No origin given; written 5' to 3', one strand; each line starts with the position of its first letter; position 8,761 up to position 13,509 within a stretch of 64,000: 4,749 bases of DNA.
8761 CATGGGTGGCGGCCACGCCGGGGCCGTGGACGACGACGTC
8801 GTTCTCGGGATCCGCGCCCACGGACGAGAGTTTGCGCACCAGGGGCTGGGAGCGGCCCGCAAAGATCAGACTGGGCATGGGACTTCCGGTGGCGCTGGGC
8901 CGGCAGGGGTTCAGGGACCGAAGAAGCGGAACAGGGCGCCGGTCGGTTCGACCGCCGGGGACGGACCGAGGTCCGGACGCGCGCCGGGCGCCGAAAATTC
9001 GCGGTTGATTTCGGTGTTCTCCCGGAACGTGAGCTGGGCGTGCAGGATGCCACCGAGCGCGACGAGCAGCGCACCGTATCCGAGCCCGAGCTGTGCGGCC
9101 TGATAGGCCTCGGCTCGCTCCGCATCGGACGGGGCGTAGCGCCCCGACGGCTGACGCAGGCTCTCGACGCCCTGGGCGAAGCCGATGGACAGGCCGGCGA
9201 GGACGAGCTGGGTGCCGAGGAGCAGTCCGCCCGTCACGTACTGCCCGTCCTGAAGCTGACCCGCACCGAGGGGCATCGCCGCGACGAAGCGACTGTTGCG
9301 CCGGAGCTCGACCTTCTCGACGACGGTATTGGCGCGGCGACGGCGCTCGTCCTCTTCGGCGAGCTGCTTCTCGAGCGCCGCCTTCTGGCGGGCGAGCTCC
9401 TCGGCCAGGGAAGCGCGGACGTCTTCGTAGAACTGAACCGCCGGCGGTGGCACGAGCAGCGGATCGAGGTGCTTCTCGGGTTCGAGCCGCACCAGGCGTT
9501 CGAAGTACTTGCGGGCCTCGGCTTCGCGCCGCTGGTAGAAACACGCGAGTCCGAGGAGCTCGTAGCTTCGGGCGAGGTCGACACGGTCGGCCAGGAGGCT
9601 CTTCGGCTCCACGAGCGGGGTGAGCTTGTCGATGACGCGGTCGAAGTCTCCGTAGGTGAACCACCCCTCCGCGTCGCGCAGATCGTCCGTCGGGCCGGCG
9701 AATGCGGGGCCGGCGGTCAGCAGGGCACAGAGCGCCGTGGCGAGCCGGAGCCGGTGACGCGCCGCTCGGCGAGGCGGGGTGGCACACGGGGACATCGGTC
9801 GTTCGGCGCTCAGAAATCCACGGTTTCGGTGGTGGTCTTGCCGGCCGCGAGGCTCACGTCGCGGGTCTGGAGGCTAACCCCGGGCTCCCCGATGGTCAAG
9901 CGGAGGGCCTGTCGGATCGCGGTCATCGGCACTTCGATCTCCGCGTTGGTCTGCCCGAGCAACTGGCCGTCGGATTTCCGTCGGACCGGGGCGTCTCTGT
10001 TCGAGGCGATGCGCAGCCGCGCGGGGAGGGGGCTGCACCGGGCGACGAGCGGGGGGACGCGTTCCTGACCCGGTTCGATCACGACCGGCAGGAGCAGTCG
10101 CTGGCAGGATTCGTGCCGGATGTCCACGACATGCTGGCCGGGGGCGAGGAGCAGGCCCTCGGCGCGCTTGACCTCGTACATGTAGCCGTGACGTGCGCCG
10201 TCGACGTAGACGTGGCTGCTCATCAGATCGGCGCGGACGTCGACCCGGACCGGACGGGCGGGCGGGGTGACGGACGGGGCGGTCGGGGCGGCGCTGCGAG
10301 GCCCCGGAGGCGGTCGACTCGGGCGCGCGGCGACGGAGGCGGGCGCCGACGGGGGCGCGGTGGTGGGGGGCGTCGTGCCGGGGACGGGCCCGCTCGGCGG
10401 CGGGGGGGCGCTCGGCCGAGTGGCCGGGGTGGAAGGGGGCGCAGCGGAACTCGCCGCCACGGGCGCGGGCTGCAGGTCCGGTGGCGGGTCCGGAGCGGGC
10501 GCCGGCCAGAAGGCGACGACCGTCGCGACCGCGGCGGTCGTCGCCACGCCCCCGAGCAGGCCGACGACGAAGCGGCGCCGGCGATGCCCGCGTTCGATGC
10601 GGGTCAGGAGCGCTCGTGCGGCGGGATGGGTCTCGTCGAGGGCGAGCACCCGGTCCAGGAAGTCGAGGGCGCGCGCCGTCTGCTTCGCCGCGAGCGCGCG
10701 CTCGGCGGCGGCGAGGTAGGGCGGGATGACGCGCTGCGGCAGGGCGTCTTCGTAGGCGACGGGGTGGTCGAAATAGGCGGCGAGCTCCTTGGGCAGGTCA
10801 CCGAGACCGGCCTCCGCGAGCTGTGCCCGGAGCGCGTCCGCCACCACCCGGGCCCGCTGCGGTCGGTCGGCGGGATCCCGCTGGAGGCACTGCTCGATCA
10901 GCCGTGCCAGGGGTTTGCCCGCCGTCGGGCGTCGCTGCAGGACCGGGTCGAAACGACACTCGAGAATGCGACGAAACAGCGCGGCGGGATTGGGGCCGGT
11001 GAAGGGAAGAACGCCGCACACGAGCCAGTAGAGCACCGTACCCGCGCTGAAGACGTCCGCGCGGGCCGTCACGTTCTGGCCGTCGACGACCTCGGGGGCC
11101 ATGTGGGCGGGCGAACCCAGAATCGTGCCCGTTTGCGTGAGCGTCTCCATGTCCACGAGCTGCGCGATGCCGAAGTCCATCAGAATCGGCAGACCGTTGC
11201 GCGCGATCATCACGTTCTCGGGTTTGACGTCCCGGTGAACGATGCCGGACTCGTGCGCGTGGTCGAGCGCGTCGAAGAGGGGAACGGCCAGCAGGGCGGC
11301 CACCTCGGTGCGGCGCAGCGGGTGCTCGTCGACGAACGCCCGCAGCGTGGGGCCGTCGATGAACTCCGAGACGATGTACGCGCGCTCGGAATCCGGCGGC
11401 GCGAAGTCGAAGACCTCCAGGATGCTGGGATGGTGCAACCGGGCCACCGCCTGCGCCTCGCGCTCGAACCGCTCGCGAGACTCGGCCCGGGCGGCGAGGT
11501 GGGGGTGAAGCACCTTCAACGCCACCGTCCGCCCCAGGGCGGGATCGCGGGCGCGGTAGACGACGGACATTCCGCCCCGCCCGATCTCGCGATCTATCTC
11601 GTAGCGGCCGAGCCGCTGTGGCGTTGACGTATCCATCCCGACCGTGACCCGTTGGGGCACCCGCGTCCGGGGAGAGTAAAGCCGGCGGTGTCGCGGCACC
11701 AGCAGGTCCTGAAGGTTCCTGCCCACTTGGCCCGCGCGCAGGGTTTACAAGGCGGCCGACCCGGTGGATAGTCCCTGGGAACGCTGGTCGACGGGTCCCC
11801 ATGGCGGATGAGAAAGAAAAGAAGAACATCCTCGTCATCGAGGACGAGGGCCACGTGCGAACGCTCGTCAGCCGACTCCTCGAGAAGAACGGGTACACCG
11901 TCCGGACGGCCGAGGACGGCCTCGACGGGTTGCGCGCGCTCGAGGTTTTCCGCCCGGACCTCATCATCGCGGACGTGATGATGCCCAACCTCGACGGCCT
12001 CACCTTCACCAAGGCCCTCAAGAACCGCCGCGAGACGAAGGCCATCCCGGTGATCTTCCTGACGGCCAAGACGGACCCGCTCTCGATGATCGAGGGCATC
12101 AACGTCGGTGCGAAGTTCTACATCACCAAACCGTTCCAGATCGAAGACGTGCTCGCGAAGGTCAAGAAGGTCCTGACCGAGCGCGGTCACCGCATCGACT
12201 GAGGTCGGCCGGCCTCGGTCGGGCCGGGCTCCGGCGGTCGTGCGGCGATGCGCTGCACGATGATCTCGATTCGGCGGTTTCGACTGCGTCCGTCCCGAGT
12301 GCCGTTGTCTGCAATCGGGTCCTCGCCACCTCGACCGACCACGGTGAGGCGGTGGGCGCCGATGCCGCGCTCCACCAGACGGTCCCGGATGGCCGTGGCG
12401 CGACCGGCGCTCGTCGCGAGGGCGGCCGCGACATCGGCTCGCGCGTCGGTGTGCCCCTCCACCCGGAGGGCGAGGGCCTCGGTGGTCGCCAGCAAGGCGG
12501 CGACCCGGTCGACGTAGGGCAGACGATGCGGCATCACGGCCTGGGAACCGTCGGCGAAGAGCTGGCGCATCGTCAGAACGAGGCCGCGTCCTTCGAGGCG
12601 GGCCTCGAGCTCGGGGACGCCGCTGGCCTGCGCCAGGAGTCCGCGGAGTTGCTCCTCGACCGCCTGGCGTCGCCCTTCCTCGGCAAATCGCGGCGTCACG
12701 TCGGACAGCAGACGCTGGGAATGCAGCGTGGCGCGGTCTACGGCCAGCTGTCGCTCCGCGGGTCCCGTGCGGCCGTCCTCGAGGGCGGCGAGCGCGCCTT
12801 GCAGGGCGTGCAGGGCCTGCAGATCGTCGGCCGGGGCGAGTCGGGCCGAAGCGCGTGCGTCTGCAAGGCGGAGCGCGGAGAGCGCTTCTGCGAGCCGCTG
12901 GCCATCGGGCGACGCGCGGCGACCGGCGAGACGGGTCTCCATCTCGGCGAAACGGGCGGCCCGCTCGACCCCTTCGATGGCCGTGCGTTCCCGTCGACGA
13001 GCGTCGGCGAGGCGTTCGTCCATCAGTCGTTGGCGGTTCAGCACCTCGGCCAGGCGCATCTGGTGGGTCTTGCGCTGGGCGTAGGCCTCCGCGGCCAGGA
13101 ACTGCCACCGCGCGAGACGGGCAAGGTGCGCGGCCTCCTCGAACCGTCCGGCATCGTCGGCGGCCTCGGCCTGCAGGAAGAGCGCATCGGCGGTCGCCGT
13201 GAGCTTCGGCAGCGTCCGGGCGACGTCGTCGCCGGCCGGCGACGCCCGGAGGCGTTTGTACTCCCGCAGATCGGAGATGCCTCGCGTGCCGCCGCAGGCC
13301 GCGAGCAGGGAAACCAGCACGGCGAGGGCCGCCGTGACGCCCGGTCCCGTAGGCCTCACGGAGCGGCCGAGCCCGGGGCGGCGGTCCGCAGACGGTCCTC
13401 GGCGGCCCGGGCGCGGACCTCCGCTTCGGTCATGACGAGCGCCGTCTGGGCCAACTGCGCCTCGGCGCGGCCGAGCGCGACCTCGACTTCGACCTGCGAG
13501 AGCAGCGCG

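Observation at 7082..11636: Operon pairing a transmembrane Hanks kinase with an FHA-domain sigma-54 activator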

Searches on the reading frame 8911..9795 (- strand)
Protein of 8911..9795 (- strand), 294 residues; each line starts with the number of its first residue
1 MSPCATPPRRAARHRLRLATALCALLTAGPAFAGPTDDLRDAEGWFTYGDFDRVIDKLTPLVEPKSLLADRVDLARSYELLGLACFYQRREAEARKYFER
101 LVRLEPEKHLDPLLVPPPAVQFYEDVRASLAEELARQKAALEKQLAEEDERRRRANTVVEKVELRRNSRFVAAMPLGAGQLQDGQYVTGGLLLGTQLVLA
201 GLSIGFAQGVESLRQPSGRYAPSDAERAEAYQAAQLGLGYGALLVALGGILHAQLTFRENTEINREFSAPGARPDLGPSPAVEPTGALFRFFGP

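Call 4: search_protein_families(library=pfam, proteins=[window:8911-9795:-], max_evalue=0.01)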
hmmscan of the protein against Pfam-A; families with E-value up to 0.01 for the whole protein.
window:8911-9795:- (294 aa): 3 families
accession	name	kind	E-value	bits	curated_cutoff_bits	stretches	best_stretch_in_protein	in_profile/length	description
PF07719.23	TPR_2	-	1.5e-05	25.2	27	1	75-107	1-33/34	Tetratricopeptide repeat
PF13181.12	TPR_8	-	0.0016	18.9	25.7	1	75-107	1-33/34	Tetratricopeptide repeat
PF13424.12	TPR_12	-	0.0026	18.3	30.1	1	69-103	39-73/77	Tetratricopeptide repeat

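Call 18: find_homologous_proteins(query=window:8911-9795:-, max_evalue=0.001)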
Query window:8911-9795:- (294 aa): 9 proteins with E <= 0.001 among 8000 candidates.
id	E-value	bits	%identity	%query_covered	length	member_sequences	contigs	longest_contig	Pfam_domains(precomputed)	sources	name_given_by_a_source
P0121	1.2e-158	545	89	95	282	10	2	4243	-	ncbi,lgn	-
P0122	1.0e-120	420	70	90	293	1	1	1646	-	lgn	-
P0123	3.4e-119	415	73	86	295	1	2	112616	-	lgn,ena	-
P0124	1.1e-115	404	75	84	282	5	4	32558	-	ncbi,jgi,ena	jgi:tetratricopeptide (TPR) repeat protein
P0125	4.2e-114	399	69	94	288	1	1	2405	-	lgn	-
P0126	3.6e-110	386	68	87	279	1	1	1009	-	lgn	-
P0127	3.3e-89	317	58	87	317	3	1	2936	-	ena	-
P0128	1.8e-64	236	49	89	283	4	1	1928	-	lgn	-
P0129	1.0e-14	73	28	91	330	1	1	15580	PF07719.24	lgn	-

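Call 36: search_protein_families(library=pfam, proteins=[window:8914-9696:-], max_evalue=10)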
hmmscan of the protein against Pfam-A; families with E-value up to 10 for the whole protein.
seq(261 aa): 9 families
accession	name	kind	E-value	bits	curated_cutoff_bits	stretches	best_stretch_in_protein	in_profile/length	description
PF07719.23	TPR_2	-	1.2e-05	25.5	27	1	42-74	1-33/34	Tetratricopeptide repeat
PF13181.12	TPR_8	-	0.0012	19.3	25.7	1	42-74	1-33/34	Tetratricopeptide repeat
PF13424.12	TPR_12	-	0.0022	18.6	30.1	1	36-70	39-73/77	Tetratricopeptide repeat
PF00515.34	TPR_1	-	0.019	15.2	27.8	1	42-74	1-33/34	Tetratricopeptide repeat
PF13428.12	TPR_14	-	0.16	13.2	23.5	1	45-74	4-33/44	Tetratricopeptide repeat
PF11797.14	WxLIP_HBD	-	0.17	12.2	28.9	1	104-154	58-108/138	WxL Interacting Protein, host binding domain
PF05628.17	Borrelia_P13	-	0.18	12.2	25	1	141-169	21-49/138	Borrelia membrane protein P13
PF24412.1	DUF7546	-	0.21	11.6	27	1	187-243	66-116/219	Family of unknown function (DUF7546)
PF24014.1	DUF7328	-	0.31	11.8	27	1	91-121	21-53/60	Family of unknown function (DUF7328)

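Call 70: predict_structure(alignment_id=A2)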
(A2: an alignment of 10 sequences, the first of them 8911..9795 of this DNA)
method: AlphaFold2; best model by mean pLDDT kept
length: 294 residues; sequences in the alignment: 10
mean_pLDDT: 72.7   pTM: 0.42
mean pLDDT of the five models: 72.7, 72.2, 70.3, 69.8, 69.5
residues with pLDDT >= 90: 81; 70-90: 105; 50-70: 47; < 50: 61
segments of 3 or more residues with pLDDT < 50: 158-175, 259-294
pLDDT, mean of each block of 10 residues (from residue 1): 49 70 64 79 93 95 87 94 96 96 92 90 94 86 86 60 41 46 60 76 82 81 83 82 72 57 37 40 35 38
secondary structure, 60 per line:
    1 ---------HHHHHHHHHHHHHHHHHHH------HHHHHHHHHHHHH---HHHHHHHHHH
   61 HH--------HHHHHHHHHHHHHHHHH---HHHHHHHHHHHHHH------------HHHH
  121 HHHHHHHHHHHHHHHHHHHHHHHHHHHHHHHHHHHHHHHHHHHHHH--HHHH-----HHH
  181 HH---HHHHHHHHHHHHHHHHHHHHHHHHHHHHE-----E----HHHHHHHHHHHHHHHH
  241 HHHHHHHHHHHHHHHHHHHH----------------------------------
elements in order: H10-28 H35-47 H51-62 H71-87 H91-104 H117-166 H169-172 H178-182 H186-213 H225-260

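Call 75: fold_search(model_id=the predicted structure, library=pdb)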
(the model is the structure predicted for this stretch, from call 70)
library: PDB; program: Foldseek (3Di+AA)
matches with E <= 10: 676; with E <= 0.001: 0
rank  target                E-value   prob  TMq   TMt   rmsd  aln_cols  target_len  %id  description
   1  6y4l_A                2.6e-02  0.97  0.24  0.26  21.6       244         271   17  Crystal structure of human ER membrane protein complex subunits EMC2 and EMC9 (released 2020-05-27)
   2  9k7u_A                5.3e-02  1.00  0.22  0.42   8.5       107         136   20  Crystal structure of designed zinc-induced heterodimer Heter-Zn2-HEHE-22 (released 2025-10-29)
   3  9hre_A                5.8e-02  1.00  0.26  0.67   7.8       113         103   17  Peptide-substrate-binding (PSB) domain of human type I collagen prolyl 4-hydroxylase complexed with Pro-Hyp-Gly-Pro-Al (released 2025-09-24)
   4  5l0y_B                7.5e-02  1.00  0.24  0.45  13.7       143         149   20  Crystal Structure of a Sec72-ssa1 c-terminal peptide fusion protein (released 2017-03-22)
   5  2xev_A                8.3e-02  1.00  0.25  0.56   5.9       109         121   16  Crystal structure of the TPR domain of Xanthomonas campestris ybgF (released 2010-09-15)
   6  8eoi_B                8.3e-02  0.91  0.25  0.26  22.1       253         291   17  Structure of a human EMC:human Cav1.2 channel complex in GDN detergent (released 2023-05-24)
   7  1na3_A                9.1e-02  1.00  0.24  0.76   3.8        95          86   19  Design of Stable alpha-Helical Arrays from an Idealized TPR Motif (released 2003-06-03)
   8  6evm_A                9.1e-02  1.00  0.25  0.69   5.3       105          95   15  Crystal structure of a Pro-9 complexed peptide-substrate-binding domain of human type II collagen prolyl 4-hydroxylase (released 2018-09-12)
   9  9hpq_B                1.0e-01  1.00  0.25  0.67   7.4       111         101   17  Peptide-substrate-binding (PSB) domain of human type I collagen prolyl 4-hydroxylase complexed with Pro-Pro-Gly-Pro-Ar (released 2025-09-24)
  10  8j8p_C                1.1e-01  0.87  0.23  0.08  25.0       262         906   14  Structure of the four-component Paf1 complex from Saccharomyces eubayanus (released 2023-05-24)
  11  4cgv_C                1.2e-01  0.90  0.16  0.30   7.2       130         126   18  First TPR of Spaghetti (RPAP3) bound to HSP90 peptide SRMEEVD (released 2014-05-14)
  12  2avp                  1.2e-01  1.00  0.21  0.83   2.0        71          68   24  Crystal structure of an 8 repeat consensus TPR superhelix (released 2005-09-13)
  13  1elr_A                1.2e-01  1.00  0.24  0.51   5.3       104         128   14  Crystal structure of the TPR2A domain of HOP in complex with the HSP90 peptide MEEVD (released 2000-04-26)
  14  4cgv_B                1.2e-01  0.89  0.16  0.30   7.7       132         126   18  First TPR of Spaghetti (RPAP3) bound to HSP90 peptide SRMEEVD (released 2014-05-14)
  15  9hre_C                1.4e-01  1.00  0.26  0.70   5.5       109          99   17  Peptide-substrate-binding (PSB) domain of human type I collagen prolyl 4-hydroxylase complexed with Pro-Hyp-Gly-Pro-Al (released 2025-09-24)
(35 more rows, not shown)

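Call 86: search_protein_representatives(alignment_id=A2)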
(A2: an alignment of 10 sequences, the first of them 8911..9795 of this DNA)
Query: 10 sequences, 288 profile positions. Proteins with E-value up to 0.001 (for the whole library): 2681; up to 1e-10: 1328; up to 1e-30: 241. The best 150 are listed.
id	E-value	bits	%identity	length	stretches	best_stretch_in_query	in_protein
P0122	1.8e-149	512.9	-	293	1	1-288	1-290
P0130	9.5e-102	356.3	-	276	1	6-263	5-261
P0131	1.6e-85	303.0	-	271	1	10-264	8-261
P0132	6.1e-74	265.0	-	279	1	4-269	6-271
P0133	9.4e-74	264.4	-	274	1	20-248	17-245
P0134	6.7e-70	251.8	-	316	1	4-283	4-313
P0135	7.8e-70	251.6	-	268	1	12-259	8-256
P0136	6.0e-69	248.7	-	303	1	7-281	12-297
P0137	1.4e-68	247.5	-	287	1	17-263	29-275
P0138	1.2e-64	234.6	-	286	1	15-274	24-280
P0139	1.2e-63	231.3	-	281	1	7-267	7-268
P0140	1.0e-62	228.2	-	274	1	13-263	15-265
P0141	1.8e-61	224.1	-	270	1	5-264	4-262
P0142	2.2e-61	223.8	-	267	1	25-260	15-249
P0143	2.1e-60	220.6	-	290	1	23-268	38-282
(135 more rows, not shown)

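Call 87: search_protein_families(library=ncbifam, proteins=[window:8911-9795:-], max_evalue=0.001)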
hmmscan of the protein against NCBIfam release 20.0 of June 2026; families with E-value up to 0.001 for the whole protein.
window:8911-9795:- (294 aa): 0 families

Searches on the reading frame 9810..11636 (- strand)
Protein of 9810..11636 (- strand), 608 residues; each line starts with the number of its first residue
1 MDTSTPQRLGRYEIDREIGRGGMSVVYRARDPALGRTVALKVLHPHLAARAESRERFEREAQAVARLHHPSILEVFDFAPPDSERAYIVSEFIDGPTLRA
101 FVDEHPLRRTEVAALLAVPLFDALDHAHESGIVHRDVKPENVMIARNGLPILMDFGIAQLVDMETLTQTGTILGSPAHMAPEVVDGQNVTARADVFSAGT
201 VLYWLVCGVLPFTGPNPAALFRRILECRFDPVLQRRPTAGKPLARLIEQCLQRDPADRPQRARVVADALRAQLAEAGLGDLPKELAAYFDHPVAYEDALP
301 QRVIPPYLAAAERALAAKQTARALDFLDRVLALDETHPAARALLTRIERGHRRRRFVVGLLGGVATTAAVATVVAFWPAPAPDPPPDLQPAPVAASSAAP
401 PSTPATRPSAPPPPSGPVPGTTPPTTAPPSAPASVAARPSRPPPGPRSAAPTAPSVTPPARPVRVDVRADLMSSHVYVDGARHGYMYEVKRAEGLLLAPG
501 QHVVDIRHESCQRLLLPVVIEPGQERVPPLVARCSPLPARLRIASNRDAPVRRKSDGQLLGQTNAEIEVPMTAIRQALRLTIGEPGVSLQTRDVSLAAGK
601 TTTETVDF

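Call 4: search_protein_families(library=pfam, proteins=[window:9810-11636:-], max_evalue=0.01)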
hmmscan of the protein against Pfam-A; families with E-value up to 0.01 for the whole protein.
window:9810-11636:- (608 aa): 6 families
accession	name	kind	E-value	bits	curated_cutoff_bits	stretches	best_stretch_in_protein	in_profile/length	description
PF00069.31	Pkinase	-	5.9e-47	160.7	31.7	1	12-265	1-258/263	Protein kinase domain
PF07714.23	PK_Tyr_Ser-Thr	-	2e-30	106.4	23.1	1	13-265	2-255/258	Protein tyrosine and serine/threonine kinase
PF03109.22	ABC1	-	4.8e-08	32.9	22.9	1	51-166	114-222/244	ABC1 atypical kinase-like domain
PF14531.12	Kinase-like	-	2.1e-05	24.3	25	1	118-258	152-289/289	Kinase-like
PF17667.7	Pkinase_fungal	-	0.00082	18.6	24.1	1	129-205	305-386/387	Fungal protein kinase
PF14559.12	TPR_19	-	0.0083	16.9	25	1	314-347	1-34/68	Tetratricopeptide repeat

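Call 87: search_protein_families(library=ncbifam, proteins=[window:9810-11636:-], max_evalue=0.001)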
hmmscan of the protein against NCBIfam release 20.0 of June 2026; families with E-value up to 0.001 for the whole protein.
window:9810-11636:- (608 aa): 16 families
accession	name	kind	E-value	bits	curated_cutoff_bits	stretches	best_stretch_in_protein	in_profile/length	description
NF033483.0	PknB_PASTA_kin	equivalog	1.1e-83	282.2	450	1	10-331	7-308/563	Stk1 family PASTA domain-containing Ser/Thr kinase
NF047741.1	antiphage_MADS6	equivalog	1.2e-47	162.7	460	2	120-275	308-463/612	methylation-associated defense system protein kinase MAD6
NF052427.1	StpK7MSMEG_1200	equivalog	2.4e-47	161.8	900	1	7-273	4-269/601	serine/threonine protein kinase StpK7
TIGR03903.1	TOMM_kin_cyc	equivalog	3.5e-39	134.5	705.75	1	35-274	3-249/1267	TOMM system kinase/cyclase fusion protein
NF038150.1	lanthi_synth_IV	equivalog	1.7e-33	116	650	1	10-285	189-460/851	class IV lanthionine synthetase LanL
NF053615.1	SerThrKinAfsKStmc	equivalog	8.3e-33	114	1300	1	5-479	8-457/809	protein serine/threonine kinase AfsK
NF009651.0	PRK13184.1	equivalog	4.5e-32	111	839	1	10-213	2-232/932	serine/threonine-protein kinase PknD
NF033442.0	BREX_PglW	equivalog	1.8e-18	65.7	990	1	10-162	512-664/1391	BREX system serine/threonine kinase PglW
NF038151.1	lanthi_synth_III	equivalog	6.2e-17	61.3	575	1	12-264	222-476/833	class III lanthionine synthetase LanKC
NF058632.1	SerThrKinPrkT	equivalog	2.5e-12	46.5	280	1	11-147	22-153/322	serine/threonine protein kinase PrkT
NF043056.1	T4SS_LegK1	equivalog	3.8e-10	39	550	1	127-203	205-281/516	Dot/Icm T4SS effector kinase LegK1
NF011463.0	PRK14879.1-4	equivalog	6e-10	38.9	188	1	40-161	49-163/237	Kae1-associated kinase Bud32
NF011464.0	PRK14879.1-7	equivalog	2.3e-06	27.5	246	1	54-162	50-153/221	Kae1-associated kinase Bud32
TIGR03724.2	arch_bud32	equivalog_domain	2.4e-06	27.2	125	1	54-162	37-135/193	KEOPS complex kinase/ATPase Bud32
NF007174.0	PRK09605.1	equivalog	0.00026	19.6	447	1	54-162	380-477/535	bifunctional N(6)-L-threonylcarbamoyladenine synthase/serine/threonine protein kinase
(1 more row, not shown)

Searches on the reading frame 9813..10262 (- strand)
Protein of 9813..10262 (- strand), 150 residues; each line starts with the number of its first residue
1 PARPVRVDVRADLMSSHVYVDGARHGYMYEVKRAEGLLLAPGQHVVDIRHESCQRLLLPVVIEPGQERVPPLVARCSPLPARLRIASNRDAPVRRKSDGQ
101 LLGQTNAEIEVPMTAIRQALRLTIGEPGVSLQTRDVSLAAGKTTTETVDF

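Call 36: search_protein_families(library=pfam, proteins=[window:9813-10262:-], max_evalue=10)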
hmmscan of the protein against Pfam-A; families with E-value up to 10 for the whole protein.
seq(150 aa): 0 families

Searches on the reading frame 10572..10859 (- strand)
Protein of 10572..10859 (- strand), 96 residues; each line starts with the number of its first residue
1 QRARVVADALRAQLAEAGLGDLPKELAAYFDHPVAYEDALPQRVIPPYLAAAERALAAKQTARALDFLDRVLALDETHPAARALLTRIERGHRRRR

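Call 36: search_protein_families(library=pfam, proteins=[window:10572-10859:-], max_evalue=10)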
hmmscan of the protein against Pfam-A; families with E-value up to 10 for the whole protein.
seq(96 aa): 2 families
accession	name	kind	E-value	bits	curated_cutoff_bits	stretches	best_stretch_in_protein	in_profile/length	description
PF14559.12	TPR_19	-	0.0005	20.8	25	1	55-88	1-34/68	Tetratricopeptide repeat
PF13428.12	TPR_14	-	0.011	16.8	23.5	1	48-87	4-43/44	Tetratricopeptide repeat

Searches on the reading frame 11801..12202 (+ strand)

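Call 4: search_protein_families(library=pfam, proteins=[window:11801-12202:+], max_evalue=0.01)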
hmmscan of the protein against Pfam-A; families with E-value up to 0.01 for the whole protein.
window:11801-12202:+ (133 aa): 1 family
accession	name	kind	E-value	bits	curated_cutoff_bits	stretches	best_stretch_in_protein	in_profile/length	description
PF00072.30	Response_reg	-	1.8e-29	102.6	30.2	1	10-121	1-110/111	Response regulator receiver domain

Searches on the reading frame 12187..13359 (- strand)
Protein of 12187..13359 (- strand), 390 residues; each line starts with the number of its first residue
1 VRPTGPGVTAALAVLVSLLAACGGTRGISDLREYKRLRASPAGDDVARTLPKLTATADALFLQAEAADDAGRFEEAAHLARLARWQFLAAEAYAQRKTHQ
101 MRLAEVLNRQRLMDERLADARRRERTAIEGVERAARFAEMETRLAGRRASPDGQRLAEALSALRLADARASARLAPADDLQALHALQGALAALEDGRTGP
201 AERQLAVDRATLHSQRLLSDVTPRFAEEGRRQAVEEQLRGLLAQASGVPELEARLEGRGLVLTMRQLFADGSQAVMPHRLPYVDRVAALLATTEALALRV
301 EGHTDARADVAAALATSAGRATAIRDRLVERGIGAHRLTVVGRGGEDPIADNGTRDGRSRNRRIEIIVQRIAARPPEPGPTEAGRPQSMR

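Call 4: search_protein_families(library=pfam, proteins=[window:12187-13359:-], max_evalue=0.01)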
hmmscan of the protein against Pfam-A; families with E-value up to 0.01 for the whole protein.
window:12187-13359:- (390 aa): 1 family
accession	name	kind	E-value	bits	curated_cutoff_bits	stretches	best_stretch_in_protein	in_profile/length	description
PF00691.25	OmpA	-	6.9e-16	58.8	27.2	1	267-362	1-98/98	OmpA family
